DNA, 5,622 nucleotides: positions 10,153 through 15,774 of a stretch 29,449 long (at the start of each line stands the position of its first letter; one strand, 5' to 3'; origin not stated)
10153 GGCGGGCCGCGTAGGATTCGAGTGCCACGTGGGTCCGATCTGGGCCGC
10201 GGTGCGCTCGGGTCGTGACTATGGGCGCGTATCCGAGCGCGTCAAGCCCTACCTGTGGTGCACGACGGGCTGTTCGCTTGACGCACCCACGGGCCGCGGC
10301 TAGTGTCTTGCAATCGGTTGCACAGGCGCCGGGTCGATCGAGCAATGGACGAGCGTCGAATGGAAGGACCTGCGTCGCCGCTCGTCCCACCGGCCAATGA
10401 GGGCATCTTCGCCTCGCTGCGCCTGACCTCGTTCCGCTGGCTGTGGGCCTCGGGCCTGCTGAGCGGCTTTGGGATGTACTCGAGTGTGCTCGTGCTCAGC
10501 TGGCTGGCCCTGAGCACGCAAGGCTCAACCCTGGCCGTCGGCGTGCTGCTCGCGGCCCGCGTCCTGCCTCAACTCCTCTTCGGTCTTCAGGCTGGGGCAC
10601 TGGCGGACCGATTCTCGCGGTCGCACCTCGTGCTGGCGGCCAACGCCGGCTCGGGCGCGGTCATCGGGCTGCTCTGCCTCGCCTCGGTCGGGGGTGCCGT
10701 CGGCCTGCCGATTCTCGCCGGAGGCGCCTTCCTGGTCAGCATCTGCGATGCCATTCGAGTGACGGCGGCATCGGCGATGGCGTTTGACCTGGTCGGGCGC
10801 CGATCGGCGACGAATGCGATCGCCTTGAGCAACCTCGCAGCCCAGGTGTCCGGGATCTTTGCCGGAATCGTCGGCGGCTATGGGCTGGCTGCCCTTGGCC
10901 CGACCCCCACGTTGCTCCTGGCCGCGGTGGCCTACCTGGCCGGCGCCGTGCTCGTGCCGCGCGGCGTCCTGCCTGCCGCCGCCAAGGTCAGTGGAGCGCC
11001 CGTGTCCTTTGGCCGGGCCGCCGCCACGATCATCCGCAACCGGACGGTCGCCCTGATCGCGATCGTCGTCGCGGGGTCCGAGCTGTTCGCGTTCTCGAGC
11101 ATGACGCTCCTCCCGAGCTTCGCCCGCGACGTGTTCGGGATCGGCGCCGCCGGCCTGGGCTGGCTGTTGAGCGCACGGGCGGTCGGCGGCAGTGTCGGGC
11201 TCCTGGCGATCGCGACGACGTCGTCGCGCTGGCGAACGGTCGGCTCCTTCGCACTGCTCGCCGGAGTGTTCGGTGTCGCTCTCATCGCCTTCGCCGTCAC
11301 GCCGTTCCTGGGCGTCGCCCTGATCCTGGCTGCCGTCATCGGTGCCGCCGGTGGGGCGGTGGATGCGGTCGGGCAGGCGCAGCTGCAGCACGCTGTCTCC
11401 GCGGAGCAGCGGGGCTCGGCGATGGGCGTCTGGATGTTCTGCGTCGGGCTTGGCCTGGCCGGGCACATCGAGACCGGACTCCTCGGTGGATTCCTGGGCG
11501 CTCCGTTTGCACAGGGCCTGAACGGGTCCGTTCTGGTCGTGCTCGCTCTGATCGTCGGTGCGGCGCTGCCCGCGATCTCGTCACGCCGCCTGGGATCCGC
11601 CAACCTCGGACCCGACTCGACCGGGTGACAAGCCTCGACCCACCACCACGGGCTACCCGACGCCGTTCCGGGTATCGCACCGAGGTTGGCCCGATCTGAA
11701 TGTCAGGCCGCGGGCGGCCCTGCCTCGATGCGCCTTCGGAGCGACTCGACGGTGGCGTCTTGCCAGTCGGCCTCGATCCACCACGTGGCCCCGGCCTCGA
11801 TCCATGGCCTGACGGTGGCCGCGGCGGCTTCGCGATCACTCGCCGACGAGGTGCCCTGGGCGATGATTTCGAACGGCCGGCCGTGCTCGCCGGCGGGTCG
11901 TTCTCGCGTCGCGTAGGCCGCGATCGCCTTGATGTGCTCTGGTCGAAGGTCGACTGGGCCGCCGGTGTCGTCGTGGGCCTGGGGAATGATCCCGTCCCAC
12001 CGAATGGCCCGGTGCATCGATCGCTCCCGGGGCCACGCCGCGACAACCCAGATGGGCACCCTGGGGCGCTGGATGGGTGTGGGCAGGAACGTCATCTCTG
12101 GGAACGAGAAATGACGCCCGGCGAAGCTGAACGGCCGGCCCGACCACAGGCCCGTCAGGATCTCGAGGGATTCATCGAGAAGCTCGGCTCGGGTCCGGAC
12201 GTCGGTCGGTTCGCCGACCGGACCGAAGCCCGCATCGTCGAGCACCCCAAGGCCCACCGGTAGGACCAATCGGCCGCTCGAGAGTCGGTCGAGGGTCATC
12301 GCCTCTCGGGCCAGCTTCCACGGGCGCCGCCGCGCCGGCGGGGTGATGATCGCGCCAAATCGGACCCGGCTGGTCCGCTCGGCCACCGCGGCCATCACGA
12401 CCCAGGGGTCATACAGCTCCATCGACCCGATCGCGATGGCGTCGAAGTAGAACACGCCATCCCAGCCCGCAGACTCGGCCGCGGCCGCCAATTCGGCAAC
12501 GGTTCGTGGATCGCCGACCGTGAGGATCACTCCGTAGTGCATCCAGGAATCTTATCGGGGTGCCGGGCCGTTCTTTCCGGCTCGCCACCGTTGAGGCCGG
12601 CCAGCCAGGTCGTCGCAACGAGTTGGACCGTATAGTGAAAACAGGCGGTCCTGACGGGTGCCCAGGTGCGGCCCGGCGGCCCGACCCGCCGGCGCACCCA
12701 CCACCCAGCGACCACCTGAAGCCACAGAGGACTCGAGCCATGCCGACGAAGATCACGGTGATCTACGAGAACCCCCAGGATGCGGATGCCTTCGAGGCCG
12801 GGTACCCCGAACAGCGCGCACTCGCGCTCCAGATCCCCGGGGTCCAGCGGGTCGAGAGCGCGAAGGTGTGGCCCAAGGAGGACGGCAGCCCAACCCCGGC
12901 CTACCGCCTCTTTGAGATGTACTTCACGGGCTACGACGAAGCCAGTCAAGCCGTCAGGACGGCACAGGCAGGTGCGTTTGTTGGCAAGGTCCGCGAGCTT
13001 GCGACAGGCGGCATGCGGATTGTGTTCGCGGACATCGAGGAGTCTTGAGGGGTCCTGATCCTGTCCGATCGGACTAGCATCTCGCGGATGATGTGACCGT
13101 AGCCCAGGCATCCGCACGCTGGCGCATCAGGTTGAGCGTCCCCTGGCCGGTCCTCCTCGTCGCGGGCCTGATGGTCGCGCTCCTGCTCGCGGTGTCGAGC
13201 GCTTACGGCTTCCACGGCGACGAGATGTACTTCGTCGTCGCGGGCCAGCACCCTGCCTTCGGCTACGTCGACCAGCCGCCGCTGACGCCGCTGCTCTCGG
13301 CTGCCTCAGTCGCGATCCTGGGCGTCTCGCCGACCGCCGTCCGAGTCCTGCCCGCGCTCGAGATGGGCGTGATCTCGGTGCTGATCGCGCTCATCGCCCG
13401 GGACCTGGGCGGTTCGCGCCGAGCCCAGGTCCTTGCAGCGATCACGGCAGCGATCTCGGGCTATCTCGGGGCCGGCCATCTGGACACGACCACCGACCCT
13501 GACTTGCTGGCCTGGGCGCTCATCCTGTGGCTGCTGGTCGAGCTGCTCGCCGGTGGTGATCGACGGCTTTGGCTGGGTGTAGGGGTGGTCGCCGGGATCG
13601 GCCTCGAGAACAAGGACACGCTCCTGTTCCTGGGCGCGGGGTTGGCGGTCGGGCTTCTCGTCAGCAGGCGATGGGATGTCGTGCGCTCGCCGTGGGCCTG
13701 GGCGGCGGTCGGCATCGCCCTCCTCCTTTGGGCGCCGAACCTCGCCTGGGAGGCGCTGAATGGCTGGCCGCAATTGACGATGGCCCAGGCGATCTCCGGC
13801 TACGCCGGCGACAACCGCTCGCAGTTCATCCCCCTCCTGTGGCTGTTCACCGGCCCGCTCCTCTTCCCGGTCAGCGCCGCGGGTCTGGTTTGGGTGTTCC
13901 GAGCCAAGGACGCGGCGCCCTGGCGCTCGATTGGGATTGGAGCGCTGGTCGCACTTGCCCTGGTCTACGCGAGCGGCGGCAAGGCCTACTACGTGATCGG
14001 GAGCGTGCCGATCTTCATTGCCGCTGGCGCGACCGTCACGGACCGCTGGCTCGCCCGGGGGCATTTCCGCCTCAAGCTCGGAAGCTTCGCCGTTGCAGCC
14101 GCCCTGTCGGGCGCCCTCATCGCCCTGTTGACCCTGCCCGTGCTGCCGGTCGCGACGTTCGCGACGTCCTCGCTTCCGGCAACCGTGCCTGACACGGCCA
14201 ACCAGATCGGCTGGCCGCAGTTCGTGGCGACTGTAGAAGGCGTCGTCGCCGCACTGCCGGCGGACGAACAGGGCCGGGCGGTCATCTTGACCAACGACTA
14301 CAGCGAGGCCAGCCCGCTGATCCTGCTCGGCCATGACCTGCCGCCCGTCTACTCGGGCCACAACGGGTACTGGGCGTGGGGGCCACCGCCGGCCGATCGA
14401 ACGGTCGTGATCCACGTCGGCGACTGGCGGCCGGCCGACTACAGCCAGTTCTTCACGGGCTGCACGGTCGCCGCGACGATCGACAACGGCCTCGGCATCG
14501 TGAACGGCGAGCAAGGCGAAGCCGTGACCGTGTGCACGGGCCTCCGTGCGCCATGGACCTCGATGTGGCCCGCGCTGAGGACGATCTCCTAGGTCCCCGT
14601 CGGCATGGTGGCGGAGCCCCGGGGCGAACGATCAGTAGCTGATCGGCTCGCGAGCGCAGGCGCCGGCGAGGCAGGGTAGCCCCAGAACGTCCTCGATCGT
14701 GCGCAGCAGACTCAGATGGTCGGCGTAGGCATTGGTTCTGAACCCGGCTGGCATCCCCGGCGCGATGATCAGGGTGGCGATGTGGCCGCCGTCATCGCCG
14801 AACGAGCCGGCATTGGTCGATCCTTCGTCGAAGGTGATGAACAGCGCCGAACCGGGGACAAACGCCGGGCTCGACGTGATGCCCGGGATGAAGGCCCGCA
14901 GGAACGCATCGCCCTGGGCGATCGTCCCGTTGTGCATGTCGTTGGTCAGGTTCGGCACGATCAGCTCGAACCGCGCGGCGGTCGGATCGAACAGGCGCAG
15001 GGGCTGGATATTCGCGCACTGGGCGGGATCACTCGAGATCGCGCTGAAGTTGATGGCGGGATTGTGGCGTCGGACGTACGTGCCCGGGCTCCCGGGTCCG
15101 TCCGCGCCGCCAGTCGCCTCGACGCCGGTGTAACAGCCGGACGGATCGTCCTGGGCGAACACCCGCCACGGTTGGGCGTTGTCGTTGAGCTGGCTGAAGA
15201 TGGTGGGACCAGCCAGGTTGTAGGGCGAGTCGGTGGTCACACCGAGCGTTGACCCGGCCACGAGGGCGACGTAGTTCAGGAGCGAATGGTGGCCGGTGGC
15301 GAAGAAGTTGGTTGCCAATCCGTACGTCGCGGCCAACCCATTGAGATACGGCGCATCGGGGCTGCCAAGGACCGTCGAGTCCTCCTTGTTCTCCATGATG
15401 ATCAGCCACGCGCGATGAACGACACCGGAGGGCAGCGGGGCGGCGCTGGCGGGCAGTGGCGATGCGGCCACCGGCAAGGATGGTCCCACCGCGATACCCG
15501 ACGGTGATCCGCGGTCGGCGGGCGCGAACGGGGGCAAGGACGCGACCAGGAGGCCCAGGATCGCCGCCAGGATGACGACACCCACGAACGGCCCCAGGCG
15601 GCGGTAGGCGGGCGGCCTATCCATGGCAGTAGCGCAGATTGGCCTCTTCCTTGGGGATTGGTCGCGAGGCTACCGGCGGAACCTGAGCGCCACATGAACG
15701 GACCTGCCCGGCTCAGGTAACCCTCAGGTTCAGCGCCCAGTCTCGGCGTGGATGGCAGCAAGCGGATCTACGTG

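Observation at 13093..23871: Candidate undescribed cell-envelope modification system: three GT-C enzymes, phosphoesterase, two beta-propellers, DUF347 and a TCS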

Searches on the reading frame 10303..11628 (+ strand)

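Call 7: search_protein_families(library=pfam, proteins=[window:10303-11628:+], max_evalue=0.01)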
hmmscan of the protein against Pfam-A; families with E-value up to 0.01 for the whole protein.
window:10303-11628:+ (441 aa): 2 families
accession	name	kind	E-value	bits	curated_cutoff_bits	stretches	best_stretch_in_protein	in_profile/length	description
PF07690.21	MFS_1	-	2.1e-30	106.3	33.4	2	47-384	1-342/347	Major Facilitator Superfamily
PF05977.19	MFS_3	-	3.7e-19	69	27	1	35-427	3-400/524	Transmembrane secretion effector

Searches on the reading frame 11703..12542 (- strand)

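Call 7: search_protein_families(library=pfam, proteins=[window:11703-12542:-], max_evalue=0.01)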
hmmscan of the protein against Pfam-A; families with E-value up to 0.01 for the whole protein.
window:11703-12542:- (279 aa): 1 family
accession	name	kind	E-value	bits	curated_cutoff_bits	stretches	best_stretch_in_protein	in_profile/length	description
PF00296.26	Bac_luciferase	-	2.4e-38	132.7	27.9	1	11-252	21-249/314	Luciferase-like monooxygenase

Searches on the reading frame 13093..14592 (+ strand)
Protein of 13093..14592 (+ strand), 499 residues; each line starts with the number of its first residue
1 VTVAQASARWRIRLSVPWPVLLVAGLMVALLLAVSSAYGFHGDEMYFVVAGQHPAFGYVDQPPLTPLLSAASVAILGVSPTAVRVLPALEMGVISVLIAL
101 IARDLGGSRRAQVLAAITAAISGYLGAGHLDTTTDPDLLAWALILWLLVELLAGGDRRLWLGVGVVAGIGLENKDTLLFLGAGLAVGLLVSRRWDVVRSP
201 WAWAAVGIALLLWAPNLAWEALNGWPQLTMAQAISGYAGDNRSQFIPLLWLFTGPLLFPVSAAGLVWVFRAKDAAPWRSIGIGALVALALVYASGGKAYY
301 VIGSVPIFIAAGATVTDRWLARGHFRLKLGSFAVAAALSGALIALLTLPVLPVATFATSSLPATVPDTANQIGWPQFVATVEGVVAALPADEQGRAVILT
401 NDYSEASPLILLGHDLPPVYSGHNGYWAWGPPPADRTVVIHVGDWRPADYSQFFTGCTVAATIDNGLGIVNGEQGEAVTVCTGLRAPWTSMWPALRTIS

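Call 6: search_protein_families(library=pfam, proteins=[window:13093-14592:+], max_evalue=0.01)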
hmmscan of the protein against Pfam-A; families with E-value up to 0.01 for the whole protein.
window:13093-14592:+ (499 aa): 1 family
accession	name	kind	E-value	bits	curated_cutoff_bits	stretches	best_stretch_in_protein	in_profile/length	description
PF13231.12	PMT_2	-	1.6e-23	84.1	26.1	1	60-219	1-160/160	Dolichyl-phosphate-mannose-protein mannosyltransferase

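Call 43: search_protein_families(library=ncbifam, proteins=[window:13093-14592:+], max_evalue=0.001)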
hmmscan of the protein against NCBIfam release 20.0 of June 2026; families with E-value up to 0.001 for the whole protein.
window:13093-14592:+ (499 aa): 1 family
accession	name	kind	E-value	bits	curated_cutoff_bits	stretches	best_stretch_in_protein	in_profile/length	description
NF058602.1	PrMnsylTfPmt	equivalog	8e-06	24.9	800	1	52-125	90-163/530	protein O-mannosyltransferase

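Call 91: search_solved_structures(query=window:13093-14592:+, max_evalue=1)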
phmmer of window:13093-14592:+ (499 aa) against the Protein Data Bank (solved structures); distinct sequences matched with E-value up to 1: 0.

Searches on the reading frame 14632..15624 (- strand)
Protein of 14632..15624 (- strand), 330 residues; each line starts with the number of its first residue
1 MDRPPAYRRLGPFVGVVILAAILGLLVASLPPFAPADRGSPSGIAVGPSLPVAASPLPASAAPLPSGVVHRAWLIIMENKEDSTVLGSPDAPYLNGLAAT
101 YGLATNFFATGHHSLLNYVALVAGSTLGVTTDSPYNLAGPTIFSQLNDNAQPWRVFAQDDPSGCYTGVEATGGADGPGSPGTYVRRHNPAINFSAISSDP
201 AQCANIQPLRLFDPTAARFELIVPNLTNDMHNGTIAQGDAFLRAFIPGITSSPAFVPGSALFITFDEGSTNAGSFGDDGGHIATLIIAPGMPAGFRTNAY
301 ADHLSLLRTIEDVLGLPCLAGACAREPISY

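Call 6: search_protein_families(library=pfam, proteins=[window:14632-15624:-], max_evalue=0.01)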
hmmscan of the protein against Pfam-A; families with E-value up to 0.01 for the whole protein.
window:14632-15624:- (330 aa): 1 family
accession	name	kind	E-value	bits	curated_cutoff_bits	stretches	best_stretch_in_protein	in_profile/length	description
PF04185.19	Phosphoesterase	-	6.2e-18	65.5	23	1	88-317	104-356/356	Phosphoesterase family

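Call 43: search_protein_families(library=ncbifam, proteins=[window:14632-15624:-], max_evalue=0.001)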
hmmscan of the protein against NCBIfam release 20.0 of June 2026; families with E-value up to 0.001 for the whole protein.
window:14632-15624:- (330 aa): 0 families

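Call 52: search_solved_structures(query=window:14632-15624:-, max_evalue=0.01, show_alignments=1)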
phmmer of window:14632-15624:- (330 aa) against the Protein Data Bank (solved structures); distinct sequences matched with E-value up to 0.01: 0.
